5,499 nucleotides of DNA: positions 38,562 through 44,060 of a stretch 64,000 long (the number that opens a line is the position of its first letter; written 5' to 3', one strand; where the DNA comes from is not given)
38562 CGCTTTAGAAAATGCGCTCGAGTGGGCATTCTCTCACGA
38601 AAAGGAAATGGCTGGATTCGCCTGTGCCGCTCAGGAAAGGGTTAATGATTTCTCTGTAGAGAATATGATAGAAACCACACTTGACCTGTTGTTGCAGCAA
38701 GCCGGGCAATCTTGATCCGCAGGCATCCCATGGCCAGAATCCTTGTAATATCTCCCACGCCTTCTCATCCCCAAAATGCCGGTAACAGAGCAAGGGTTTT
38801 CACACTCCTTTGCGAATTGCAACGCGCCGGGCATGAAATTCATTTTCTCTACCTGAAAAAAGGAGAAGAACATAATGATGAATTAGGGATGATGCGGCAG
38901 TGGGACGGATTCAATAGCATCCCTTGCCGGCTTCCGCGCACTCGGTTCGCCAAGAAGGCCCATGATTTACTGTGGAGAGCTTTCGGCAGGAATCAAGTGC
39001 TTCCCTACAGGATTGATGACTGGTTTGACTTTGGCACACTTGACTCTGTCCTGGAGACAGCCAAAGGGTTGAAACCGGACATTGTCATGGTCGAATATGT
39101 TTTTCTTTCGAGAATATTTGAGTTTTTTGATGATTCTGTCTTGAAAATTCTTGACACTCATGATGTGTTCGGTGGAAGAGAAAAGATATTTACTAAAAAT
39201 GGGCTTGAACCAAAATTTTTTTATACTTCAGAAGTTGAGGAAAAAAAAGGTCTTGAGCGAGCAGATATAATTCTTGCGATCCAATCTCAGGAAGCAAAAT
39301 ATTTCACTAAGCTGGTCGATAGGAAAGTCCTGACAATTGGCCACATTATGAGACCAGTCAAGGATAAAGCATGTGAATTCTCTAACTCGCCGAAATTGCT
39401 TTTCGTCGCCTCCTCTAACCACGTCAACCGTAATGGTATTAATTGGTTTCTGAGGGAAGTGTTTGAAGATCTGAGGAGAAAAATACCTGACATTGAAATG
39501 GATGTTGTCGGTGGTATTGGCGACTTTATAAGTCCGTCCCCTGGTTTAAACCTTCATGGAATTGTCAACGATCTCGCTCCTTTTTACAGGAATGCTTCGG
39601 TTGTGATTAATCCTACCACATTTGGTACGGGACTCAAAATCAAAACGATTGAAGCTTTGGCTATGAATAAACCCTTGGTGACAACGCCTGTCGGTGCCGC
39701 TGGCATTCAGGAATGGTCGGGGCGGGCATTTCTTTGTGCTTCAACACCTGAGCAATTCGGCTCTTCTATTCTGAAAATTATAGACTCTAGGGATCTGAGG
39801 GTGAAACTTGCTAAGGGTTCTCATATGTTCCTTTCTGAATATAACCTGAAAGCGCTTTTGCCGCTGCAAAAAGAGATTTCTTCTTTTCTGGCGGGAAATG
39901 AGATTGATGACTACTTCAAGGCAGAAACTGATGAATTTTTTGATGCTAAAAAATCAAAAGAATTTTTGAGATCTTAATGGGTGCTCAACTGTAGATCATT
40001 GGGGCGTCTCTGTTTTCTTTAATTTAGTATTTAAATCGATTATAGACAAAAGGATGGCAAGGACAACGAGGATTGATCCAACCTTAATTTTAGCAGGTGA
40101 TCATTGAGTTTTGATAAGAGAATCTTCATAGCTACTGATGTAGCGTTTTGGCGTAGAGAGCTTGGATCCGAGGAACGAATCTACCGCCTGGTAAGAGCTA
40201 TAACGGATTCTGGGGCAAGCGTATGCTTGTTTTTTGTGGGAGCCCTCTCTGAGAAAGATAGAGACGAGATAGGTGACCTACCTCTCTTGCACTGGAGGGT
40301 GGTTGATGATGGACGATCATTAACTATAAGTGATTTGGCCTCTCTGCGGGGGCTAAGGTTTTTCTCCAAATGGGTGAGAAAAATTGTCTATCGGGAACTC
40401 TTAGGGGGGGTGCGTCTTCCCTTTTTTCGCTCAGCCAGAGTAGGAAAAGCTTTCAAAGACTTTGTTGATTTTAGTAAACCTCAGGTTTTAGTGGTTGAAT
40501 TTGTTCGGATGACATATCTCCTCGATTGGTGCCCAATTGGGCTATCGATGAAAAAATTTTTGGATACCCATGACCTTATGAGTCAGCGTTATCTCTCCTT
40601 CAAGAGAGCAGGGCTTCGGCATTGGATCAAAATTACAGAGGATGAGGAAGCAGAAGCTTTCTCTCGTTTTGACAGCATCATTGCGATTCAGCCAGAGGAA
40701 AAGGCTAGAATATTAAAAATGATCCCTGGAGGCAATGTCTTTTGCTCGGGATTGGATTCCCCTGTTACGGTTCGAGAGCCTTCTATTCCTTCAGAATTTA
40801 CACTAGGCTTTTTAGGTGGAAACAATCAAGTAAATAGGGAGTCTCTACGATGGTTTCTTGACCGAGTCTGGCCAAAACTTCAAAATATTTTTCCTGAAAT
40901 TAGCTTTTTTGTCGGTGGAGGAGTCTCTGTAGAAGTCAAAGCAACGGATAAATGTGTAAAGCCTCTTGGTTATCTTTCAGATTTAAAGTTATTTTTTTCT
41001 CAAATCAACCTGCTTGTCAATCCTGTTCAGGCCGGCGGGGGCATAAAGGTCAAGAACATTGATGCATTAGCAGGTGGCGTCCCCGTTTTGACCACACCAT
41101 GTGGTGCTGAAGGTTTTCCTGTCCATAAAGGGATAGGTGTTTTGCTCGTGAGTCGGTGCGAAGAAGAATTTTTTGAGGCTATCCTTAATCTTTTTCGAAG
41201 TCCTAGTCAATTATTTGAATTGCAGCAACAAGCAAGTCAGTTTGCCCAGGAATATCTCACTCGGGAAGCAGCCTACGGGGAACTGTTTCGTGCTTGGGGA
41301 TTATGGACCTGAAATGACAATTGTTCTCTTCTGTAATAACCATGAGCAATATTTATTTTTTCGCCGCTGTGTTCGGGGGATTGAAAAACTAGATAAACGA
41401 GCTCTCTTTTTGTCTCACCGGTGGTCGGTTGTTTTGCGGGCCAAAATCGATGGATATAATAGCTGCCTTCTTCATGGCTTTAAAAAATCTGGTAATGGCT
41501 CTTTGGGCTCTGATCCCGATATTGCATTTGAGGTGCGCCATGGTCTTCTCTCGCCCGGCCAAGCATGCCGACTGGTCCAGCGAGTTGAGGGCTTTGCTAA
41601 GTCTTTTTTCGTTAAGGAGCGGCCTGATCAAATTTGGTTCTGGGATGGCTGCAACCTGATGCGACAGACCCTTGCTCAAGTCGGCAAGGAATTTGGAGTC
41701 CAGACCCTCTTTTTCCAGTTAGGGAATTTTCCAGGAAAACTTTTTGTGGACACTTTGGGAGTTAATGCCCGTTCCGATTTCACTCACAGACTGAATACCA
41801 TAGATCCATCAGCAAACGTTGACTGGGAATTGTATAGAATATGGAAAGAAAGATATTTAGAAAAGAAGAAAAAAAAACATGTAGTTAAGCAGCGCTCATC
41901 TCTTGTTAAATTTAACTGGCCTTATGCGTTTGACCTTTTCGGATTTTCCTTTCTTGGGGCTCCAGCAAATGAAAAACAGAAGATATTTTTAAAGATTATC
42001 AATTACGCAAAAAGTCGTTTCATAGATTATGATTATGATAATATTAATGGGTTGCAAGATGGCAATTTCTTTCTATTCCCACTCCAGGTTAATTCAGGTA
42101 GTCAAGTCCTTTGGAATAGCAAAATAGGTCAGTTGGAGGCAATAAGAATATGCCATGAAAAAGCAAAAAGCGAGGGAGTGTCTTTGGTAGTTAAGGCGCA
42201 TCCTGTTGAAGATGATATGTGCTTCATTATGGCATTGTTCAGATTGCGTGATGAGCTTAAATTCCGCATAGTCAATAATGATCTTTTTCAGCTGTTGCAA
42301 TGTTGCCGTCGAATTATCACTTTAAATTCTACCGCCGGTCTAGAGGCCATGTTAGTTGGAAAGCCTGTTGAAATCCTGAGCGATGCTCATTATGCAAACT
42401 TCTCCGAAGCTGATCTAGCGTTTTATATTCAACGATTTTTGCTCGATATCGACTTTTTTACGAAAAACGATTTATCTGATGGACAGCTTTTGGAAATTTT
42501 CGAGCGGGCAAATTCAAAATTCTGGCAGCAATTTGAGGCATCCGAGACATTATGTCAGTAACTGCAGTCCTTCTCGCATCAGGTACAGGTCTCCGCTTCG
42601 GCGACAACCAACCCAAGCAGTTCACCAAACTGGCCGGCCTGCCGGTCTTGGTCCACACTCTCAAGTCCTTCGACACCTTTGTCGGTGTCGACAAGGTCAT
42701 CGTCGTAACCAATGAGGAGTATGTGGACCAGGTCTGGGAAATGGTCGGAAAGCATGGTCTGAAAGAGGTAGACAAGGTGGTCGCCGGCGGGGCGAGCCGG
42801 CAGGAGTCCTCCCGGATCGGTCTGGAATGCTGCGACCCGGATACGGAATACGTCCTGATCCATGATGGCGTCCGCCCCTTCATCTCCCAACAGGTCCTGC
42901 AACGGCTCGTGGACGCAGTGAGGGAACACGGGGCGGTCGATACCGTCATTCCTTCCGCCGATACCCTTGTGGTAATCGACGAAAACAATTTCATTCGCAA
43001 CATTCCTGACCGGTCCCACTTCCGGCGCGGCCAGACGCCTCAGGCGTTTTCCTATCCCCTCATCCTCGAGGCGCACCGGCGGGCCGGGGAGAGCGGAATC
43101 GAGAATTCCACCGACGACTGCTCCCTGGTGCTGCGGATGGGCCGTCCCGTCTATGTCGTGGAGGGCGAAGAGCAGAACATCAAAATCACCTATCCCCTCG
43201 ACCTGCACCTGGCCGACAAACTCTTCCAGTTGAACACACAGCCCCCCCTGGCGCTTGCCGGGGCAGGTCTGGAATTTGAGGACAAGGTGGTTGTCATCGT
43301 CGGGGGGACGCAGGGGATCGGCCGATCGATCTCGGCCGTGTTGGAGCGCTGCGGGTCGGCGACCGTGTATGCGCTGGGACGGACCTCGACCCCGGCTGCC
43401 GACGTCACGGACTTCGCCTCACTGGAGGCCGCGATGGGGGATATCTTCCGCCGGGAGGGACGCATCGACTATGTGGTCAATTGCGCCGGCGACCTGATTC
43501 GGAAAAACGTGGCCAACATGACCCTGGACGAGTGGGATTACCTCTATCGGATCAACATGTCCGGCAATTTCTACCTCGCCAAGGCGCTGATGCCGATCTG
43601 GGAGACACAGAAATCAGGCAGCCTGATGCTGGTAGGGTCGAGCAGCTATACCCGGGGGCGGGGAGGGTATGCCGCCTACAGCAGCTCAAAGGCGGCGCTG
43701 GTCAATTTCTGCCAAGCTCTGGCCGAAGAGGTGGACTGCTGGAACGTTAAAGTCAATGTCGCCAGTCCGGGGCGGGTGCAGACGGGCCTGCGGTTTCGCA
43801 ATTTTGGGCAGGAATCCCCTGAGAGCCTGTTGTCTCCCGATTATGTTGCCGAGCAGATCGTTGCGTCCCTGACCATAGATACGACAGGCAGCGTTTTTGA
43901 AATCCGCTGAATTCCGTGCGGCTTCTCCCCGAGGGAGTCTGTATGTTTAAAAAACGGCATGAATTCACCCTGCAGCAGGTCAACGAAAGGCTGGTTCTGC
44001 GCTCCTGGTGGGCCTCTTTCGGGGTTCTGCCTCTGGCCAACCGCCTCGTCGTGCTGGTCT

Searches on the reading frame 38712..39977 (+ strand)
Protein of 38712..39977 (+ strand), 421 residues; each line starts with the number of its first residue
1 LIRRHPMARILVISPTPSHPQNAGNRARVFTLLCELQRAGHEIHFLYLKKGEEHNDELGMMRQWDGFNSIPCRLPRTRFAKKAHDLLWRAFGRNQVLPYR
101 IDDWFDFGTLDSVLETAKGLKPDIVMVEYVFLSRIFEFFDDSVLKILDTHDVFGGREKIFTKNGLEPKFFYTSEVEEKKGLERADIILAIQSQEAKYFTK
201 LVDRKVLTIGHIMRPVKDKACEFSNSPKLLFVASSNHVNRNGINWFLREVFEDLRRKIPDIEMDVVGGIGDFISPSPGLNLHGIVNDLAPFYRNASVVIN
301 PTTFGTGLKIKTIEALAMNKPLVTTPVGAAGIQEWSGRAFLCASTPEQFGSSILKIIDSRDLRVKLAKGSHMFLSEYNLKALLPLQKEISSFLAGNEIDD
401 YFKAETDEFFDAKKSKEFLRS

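Call 79: search_protein_families(library=pfam, proteins=[window:38712-39977:+], max_evalue=0.001)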
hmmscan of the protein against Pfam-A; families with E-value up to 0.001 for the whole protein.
window:38712-39977:+ (421 aa): 3 families
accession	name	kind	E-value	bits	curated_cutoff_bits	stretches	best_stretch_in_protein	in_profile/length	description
PF13692.12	Glyco_trans_1_4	-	5.5e-19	69.3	27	1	227-358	2-141/142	Glycosyl transferases group 1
PF13524.12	Glyco_trans_1_2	-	3e-06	27.7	25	1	248-379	3-135/144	Glycosyl transferase-like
PF00534.26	Glycos_transf_1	-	3.9e-05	23.7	26.4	1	249-368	35-167/172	Glycosyl transferases group 1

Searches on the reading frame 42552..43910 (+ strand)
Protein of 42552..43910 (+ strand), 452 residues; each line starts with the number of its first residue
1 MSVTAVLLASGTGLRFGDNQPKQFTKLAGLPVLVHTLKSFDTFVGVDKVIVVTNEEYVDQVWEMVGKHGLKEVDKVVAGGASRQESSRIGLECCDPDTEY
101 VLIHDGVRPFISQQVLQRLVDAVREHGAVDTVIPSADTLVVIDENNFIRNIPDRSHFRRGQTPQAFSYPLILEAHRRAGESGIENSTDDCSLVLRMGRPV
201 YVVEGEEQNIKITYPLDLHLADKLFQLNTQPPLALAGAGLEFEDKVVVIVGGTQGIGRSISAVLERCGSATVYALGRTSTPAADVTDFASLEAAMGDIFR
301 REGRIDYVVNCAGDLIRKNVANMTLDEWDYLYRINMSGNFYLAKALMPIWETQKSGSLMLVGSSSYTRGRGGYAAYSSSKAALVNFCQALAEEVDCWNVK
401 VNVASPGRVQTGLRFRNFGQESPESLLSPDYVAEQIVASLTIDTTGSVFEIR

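Call 79: search_protein_families(library=pfam, proteins=[window:42552-43910:+], max_evalue=0.001)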
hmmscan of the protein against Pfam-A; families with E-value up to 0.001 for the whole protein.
window:42552-43910:+ (452 aa): 6 families
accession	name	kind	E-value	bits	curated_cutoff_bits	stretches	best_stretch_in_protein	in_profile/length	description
PF01128.25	IspD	-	3.7e-54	184.3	27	1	3-224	1-218/221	2-C-methyl-D-erythritol 4-phosphate cytidylyltransferase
PF00106.31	adh_short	-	1.7e-32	112.9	26.6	1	245-414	1-187/195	short chain dehydrogenase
PF13561.12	adh_short_C2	-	1.3e-25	90.8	27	1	280-413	47-180/236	Enoyl-(Acyl carrier protein) reductase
PF12804.13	NTP_transf_3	-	5.4e-12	46.6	27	1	5-137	1-124/160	MobA-like NTP transferase domain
PF08659.16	KR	-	1.6e-11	44.9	22.6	1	281-390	58-163/180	KR domain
PF23441.1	SDR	-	3.6e-09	36.8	27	1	280-419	65-204/258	SDR-like rossmann domain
